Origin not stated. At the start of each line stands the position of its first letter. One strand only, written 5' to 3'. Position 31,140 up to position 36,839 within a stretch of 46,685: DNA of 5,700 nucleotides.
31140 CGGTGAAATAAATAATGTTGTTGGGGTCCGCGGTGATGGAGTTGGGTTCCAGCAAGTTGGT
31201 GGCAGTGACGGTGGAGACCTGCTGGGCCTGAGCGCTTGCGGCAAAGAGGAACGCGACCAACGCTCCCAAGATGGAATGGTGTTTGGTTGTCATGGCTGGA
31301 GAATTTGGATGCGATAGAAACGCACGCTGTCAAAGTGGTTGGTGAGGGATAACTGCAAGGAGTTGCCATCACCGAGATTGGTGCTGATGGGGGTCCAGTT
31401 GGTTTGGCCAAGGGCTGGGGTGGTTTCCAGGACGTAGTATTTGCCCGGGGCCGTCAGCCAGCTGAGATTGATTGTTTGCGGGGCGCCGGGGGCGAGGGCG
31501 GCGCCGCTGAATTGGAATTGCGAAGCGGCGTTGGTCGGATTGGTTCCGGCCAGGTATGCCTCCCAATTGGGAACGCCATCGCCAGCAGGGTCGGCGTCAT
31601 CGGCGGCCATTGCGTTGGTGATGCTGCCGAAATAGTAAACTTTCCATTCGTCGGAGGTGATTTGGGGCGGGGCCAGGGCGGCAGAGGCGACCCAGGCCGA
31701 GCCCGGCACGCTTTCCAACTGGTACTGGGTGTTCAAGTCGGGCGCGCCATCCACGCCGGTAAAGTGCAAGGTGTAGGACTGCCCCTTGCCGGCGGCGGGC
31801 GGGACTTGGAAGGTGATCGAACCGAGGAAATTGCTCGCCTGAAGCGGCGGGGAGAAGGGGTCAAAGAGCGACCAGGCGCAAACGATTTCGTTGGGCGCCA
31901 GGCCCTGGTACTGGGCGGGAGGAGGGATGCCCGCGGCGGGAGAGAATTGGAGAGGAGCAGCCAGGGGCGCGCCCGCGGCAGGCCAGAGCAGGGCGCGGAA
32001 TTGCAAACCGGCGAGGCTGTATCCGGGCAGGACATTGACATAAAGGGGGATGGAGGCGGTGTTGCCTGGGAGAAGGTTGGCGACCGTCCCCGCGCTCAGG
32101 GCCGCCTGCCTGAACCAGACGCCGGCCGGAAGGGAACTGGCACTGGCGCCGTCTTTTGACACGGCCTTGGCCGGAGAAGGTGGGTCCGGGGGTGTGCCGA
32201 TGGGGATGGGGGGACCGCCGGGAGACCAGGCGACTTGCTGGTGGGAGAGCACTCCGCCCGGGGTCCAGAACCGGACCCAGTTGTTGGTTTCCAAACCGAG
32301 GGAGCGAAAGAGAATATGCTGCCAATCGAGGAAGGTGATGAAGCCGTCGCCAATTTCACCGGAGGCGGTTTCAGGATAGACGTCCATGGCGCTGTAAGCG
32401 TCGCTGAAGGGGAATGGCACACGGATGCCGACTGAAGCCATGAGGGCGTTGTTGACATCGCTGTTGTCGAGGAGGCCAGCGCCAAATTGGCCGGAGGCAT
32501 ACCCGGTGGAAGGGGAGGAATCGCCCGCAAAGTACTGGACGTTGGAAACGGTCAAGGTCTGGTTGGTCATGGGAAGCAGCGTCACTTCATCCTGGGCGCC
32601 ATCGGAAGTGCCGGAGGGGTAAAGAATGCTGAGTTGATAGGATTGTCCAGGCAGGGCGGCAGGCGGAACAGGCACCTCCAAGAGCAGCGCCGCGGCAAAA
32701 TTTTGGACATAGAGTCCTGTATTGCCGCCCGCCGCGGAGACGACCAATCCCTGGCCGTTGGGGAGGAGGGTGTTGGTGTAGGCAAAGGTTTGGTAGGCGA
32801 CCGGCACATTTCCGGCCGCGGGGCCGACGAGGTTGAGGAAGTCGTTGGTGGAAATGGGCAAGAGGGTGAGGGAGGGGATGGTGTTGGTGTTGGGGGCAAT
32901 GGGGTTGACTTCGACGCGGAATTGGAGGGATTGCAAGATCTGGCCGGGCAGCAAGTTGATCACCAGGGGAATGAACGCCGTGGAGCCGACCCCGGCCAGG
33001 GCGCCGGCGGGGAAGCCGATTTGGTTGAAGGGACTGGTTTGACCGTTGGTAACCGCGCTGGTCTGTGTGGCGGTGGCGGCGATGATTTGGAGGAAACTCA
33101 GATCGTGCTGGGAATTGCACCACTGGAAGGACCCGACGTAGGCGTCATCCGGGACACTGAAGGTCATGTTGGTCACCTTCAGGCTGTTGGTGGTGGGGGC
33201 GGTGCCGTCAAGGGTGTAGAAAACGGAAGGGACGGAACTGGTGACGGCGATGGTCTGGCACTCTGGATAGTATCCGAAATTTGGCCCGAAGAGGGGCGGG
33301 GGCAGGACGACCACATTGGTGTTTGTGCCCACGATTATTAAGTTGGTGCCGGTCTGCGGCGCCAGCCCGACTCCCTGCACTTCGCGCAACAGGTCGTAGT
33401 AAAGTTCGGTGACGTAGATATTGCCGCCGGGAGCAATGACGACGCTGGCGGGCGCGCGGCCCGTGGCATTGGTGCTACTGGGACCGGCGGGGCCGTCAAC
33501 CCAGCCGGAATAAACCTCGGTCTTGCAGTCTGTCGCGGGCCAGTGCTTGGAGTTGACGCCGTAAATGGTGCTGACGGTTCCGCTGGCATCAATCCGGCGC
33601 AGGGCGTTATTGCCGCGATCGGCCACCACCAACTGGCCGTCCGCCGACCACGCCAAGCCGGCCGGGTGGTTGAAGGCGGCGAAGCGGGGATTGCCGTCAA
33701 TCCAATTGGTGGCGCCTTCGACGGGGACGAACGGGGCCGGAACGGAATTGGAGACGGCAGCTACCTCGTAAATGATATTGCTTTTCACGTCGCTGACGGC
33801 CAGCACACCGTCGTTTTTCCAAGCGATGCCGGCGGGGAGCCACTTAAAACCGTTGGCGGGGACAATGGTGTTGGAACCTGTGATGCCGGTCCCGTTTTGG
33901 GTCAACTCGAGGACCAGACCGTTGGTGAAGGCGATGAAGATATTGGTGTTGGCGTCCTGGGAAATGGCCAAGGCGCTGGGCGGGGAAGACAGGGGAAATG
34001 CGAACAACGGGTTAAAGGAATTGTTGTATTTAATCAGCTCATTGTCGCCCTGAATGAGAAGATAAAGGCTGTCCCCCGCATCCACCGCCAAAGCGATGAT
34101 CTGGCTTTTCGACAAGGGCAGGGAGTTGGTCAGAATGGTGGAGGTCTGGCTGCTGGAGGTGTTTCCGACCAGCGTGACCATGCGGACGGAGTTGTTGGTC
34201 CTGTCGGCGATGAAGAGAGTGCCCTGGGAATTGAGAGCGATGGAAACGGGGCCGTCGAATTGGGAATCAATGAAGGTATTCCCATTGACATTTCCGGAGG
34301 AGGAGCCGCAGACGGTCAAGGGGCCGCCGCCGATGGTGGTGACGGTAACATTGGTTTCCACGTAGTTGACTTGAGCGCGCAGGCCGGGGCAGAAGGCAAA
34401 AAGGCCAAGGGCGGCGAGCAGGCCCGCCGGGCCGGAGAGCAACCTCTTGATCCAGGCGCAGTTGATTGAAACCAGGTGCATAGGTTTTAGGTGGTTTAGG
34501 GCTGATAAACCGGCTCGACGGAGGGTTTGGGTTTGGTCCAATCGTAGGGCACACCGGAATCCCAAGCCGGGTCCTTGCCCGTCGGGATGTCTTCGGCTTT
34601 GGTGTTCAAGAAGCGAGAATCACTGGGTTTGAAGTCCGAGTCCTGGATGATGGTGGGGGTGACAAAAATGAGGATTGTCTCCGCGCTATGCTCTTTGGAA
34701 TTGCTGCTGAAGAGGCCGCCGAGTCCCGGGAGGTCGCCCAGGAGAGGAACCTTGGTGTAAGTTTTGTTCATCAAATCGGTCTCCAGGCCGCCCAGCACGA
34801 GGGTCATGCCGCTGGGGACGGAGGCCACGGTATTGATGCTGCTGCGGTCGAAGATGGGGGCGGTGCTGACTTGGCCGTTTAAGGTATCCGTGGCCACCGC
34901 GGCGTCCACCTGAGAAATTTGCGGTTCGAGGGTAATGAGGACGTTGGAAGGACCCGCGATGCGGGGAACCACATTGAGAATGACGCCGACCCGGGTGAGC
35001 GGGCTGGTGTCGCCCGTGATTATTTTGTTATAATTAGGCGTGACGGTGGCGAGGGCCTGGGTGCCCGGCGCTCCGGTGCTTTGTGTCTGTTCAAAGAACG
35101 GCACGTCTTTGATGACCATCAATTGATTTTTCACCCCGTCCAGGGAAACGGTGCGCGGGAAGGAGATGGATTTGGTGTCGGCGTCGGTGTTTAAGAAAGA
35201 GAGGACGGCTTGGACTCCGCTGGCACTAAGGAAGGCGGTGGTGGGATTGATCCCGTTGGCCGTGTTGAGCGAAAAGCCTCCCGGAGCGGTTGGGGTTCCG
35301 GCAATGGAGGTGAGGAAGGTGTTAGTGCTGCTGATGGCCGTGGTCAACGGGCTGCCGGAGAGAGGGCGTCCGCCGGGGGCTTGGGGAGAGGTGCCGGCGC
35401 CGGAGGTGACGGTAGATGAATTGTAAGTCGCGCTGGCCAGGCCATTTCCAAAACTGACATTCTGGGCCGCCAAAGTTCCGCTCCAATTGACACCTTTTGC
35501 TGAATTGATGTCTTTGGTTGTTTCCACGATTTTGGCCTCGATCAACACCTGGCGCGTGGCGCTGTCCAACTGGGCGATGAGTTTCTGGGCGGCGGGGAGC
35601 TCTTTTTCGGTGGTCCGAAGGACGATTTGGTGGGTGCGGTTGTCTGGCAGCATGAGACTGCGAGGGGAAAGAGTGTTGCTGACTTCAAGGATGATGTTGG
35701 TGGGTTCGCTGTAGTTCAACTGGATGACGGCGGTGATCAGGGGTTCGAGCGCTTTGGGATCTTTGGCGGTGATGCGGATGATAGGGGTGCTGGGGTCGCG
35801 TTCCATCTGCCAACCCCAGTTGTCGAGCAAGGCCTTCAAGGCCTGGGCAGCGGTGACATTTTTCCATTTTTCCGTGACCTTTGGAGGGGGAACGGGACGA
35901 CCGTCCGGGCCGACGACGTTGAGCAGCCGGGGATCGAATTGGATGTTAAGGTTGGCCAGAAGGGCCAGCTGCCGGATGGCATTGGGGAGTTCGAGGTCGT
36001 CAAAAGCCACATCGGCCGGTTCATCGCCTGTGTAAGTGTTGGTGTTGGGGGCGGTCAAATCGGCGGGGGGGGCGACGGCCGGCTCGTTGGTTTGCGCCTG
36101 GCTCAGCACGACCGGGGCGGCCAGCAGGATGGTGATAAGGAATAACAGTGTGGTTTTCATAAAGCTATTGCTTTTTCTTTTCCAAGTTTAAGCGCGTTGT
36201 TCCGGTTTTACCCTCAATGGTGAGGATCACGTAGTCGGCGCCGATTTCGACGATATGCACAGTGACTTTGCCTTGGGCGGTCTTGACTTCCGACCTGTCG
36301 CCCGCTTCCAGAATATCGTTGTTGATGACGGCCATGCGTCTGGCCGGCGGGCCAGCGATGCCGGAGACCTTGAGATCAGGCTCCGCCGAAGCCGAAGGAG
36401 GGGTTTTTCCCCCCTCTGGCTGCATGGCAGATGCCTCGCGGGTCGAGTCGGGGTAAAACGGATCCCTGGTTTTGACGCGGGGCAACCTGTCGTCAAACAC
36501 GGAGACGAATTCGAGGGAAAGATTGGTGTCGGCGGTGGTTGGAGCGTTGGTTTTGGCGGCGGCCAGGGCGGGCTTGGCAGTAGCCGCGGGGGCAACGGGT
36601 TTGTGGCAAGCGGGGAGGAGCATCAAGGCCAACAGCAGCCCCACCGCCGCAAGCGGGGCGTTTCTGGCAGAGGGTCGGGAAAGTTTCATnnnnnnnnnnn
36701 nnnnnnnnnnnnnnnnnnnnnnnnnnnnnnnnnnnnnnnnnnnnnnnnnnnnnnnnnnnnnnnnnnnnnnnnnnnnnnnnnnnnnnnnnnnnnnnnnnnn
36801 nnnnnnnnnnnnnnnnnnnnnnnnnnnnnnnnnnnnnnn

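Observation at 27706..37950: PilN-PilO-PilP-secretin module locked into one operon with two giant NHL/cohesin/dockerin-like secreted paralogs, with no PilM, ATPase, platform or pilin genes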

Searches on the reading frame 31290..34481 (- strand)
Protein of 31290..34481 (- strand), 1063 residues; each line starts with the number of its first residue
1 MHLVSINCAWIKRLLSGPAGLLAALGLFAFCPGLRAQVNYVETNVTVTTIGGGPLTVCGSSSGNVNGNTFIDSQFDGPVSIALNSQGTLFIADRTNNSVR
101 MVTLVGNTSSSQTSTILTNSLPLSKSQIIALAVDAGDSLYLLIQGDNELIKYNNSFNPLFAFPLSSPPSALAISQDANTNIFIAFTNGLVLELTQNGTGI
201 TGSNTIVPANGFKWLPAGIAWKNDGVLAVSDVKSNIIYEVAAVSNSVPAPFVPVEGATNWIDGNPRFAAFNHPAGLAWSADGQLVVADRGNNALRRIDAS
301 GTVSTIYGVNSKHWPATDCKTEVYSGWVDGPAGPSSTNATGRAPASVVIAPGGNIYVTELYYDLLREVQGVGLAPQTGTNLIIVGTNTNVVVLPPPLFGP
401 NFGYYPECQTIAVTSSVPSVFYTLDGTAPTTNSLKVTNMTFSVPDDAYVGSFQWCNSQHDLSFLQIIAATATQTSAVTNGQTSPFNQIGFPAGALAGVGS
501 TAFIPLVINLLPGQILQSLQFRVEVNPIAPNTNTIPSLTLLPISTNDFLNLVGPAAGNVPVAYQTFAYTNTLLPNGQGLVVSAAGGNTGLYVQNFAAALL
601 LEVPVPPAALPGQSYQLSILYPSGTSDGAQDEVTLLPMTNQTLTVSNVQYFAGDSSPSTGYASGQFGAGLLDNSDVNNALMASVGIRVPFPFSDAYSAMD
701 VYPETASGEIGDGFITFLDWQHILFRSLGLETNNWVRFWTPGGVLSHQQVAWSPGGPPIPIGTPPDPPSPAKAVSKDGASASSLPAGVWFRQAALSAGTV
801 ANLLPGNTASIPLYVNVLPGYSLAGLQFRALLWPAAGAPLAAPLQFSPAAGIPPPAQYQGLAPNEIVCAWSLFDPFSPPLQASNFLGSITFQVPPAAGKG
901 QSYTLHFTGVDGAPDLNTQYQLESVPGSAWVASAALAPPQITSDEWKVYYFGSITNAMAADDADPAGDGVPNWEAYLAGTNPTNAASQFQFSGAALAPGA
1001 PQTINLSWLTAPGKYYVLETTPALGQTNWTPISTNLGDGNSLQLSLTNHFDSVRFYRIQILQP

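Call 4: search_protein_families(library=pfam, proteins=[window:31290-34481:-], max_evalue=0.1)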
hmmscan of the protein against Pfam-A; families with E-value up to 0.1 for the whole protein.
window:31290-34481:- (1063 aa): 4 families
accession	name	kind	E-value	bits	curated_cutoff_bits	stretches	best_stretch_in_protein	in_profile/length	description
PF01436.27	NHL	-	5.1e-13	48.8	20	2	270-295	1-26/28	NHL repeat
PF25021.1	TEN_NHL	-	2.5e-07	30.5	27.1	1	268-360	258-348/357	Teneurin NHL domain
PF13290.12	CHB_HEX_C_1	-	2.5e-05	24.6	22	1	403-436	4-39/67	Chitobiase/beta-hexosaminidase C-terminal domain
PF13287.12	Fn3_assoc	-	0.0059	17.1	23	1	420-436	12-28/59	Fn3 associated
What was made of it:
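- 31290..34481 (-): giant 1 (1063 aa, 'par1' type): signal peptide, NHL propeller, CHB_HEX_C Ig-like module, then the region homologous to giant 2's C-terminal half. Pfam NHL 5.1e-13, TEN_NHL and CHB_HEX_C_1 2.5e-5 (call 4).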

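Call 5: search_protein_families(library=ncbifam, proteins=[window:31290-34481:-], max_evalue=0.1)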
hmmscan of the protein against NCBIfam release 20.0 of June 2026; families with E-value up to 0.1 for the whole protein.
window:31290-34481:- (1063 aa): 2 families
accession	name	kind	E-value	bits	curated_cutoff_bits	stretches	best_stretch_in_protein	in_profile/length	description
NF033206.1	ScyE_fam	subfamily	2.4e-08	33.9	80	1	73-360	5-224/333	ScyD/ScyE family protein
NF035926.1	scyF_NHL_VPEP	equivalog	0.00035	19.8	350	0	72-110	195-234/376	scytonemin biosynthesis PEP-CTERM protein ScyF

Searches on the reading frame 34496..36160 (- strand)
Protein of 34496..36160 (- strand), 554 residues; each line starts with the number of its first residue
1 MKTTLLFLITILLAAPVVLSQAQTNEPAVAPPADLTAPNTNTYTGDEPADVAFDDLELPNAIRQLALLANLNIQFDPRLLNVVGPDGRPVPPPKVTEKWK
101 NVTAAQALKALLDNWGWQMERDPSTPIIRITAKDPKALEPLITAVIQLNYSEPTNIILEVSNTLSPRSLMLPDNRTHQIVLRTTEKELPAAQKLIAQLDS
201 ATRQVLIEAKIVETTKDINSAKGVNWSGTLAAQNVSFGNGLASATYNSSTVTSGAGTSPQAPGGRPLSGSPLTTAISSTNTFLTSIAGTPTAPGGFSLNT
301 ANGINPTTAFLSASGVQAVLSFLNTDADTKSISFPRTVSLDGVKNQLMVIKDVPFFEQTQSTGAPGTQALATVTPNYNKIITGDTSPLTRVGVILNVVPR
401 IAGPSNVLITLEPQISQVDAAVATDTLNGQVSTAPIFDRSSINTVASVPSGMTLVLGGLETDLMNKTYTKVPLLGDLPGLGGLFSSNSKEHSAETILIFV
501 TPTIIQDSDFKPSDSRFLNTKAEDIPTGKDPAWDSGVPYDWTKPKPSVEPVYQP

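Call 4: search_protein_families(library=pfam, proteins=[window:34496-36160:-], max_evalue=0.1)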
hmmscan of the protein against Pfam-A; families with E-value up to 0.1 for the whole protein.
window:34496-36160:- (554 aa): 2 families
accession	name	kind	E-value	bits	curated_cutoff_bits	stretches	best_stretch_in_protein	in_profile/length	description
PF00263.26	Secretin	-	1.8e-31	109.4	27.5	1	323-506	2-169/169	Bacterial type II and III secretion system protein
PF03958.22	Secretin_N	-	1.5e-06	28.8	28.2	1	143-204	1-69/69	Bacterial type II/III secretion system short domain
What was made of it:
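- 34496..36160 (-): secretin (554 aa) with signal peptide, Secretin_N and secretin pore domains; no AMIN domain detected. Pfam Secretin 1.8e-31 and Secretin_N 1.5e-6 (call 4).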

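Call 5: search_protein_families(library=ncbifam, proteins=[window:34496-36160:-], max_evalue=0.1)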
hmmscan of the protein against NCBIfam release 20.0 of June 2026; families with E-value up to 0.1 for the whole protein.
window:34496-36160:- (554 aa): 8 families
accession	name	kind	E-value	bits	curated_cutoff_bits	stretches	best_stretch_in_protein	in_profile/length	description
TIGR02515.1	IV_pilus_PilQ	subfamily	1.1e-41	143.2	284.35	1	133-506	89-428/428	type IV pilus secretin PilQ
TIGR02517.1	type_II_gspD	equivalog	1.6e-40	139.2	351.35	1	173-508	306-593/600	type II secretion system secretin GspD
TIGR02519.1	pilus_MshL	equivalog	1e-35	123.2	250.2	1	176-505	7-290/290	pilus (MSHA type) biogenesis protein MshL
TIGR02516.1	type_III_yscC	equivalog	1.5e-31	109.5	238.45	2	391-506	347-462/463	type III secretion system outer membrane ring subunit SctC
NF010083.0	PRK13568.1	equivalog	2.4e-23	82.6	554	2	395-506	312-418/419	DNA uptake porin HofQ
NF007851.2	PRK10560.1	exception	4.2e-21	75.2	598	2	432-506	336-410/412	DNA uptake porin HofQ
NF042912.1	Amuc_1098_fam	equivalog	4.3e-21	74.7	750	1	174-506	431-797/805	Amuc_1098 family type IV pilus outer membrane protein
NF011873.0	PRK15346.1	equivalog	1.1e-20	73.8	524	2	391-498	383-487/499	EscC/YscC/HrcC family type III secretion system outer membrane ring protein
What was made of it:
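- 34496..36160 (-): NCBIfam PilQ 1.1e-41 and GspD 1.6e-40, both below cut-off (call 5).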

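Call 76: search_solved_structures(query=window:34499-36160:-, max_evalue=0.00001)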
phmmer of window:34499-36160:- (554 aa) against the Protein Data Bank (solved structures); distinct sequences matched with E-value up to 0.00001: 22.
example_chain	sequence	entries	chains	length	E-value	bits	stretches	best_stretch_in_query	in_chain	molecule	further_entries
5wln_G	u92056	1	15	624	1.2e-21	80.2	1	312-509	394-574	Type II secretion system protein D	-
5w68_A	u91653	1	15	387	3.1e-21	78.8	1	177-509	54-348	Putative type II secretion protein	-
5zdh_A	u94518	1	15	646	5.5e-21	78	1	176-509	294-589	Type II secretion system protein D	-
6i1x_A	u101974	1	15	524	3e-19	72.3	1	321-510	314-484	Type II secretion system protein D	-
9k8v_A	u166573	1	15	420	3.1e-19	72.2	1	174-508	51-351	General secretion pathway protein D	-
5wq7_A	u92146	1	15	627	5.3e-19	71.4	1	387-516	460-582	Putative type II secretion system protein D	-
6hcg_A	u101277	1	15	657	9.4e-19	70.6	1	268-510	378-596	Type II secretion system protein D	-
5wq9_A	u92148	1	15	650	1.1e-18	70.4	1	174-508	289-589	Type II secretion system protein D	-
9x0w_A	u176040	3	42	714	2.2e-18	69.4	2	388-507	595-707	Fimbrial assembly protein PilQ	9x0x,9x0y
6ve2_A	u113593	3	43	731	2.3e-18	69.3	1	138-507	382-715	Fimbrial assembly protein PilQ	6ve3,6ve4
5wq8_A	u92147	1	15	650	2.9e-18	69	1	174-508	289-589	Type II secretion system protein D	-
3jc8_Qa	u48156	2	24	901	3.1e-18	68.9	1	133-506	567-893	PilQ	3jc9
6i1y_A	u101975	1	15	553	2e-17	66.2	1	175-508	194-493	General secretion pathway protein GspD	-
9sh1_A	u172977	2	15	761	1.5e-16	63.4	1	388-505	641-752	Type IV pilus biogenesis and competence protein PilQ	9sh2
6w6m_A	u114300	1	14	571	1.5e-16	63.3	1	389-505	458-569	Type IV pilus secretin PilQ family protein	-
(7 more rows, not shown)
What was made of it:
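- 34496..36160 (-): Against the PDB it is about equally close to GspD (1.2e-21) and PilQ (about 2e-18) (call 76).
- On Type IVa pilus pilMNOPQ system: PDB: GspD 1.2e-21, PilQ about 2e-18 (call 76).
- The secretin alone is as close to GspD as to PilQ (calls 5, 76). The secretin is as GspD-like as PilQ-like (call 76).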

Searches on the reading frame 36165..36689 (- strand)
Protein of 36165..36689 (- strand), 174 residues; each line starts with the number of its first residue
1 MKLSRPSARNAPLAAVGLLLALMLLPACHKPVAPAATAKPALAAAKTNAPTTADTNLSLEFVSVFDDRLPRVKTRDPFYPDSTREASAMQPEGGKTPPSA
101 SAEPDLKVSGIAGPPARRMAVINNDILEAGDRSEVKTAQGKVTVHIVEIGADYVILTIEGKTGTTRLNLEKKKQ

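Call 4: search_protein_families(library=pfam, proteins=[window:36165-36689:-], max_evalue=0.1)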
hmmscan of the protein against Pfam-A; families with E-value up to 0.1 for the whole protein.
window:36165-36689:- (174 aa): 1 family
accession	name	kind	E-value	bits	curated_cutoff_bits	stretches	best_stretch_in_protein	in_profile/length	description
PF16537.11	T2SSB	-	0.001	19.1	28.4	1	115-161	15-54/60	Type II secretion system protein B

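Call 5: search_protein_families(library=ncbifam, proteins=[window:36165-36689:-], max_evalue=0.1)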
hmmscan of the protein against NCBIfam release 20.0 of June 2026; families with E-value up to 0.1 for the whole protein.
window:36165-36689:- (174 aa): 0 families

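Call 39: search_solved_structures(query=A5, max_evalue=10)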
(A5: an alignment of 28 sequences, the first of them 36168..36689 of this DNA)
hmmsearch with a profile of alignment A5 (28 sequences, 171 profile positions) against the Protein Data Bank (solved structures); distinct sequences matched with E-value up to 10: 4.
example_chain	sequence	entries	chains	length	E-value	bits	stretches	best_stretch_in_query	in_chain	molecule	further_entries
7ur7_A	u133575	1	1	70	0.79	12.9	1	136-162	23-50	17_bp_sh3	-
3jc8_Pa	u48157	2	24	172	2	11.6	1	23-120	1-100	PilP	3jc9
9hqv_Yf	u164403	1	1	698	2.6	11.3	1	33-91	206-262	Macro domain-containing protein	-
9fia_BQ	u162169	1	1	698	2.7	11.2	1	33-91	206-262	Macro domain-containing protein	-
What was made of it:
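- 36165..36689 (-): pilP-like probable lipoprotein (174 aa; ...LLPAC), ATGA overlap with pilO. The profile reaches M. xanthus PilP only at E=2, which is not significant (call 39).
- On Type IVa pilus pilMNOPQ system: Profile to M. xanthus PilP only E=2 (call 39).
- PilP rests mostly on position (call 39).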
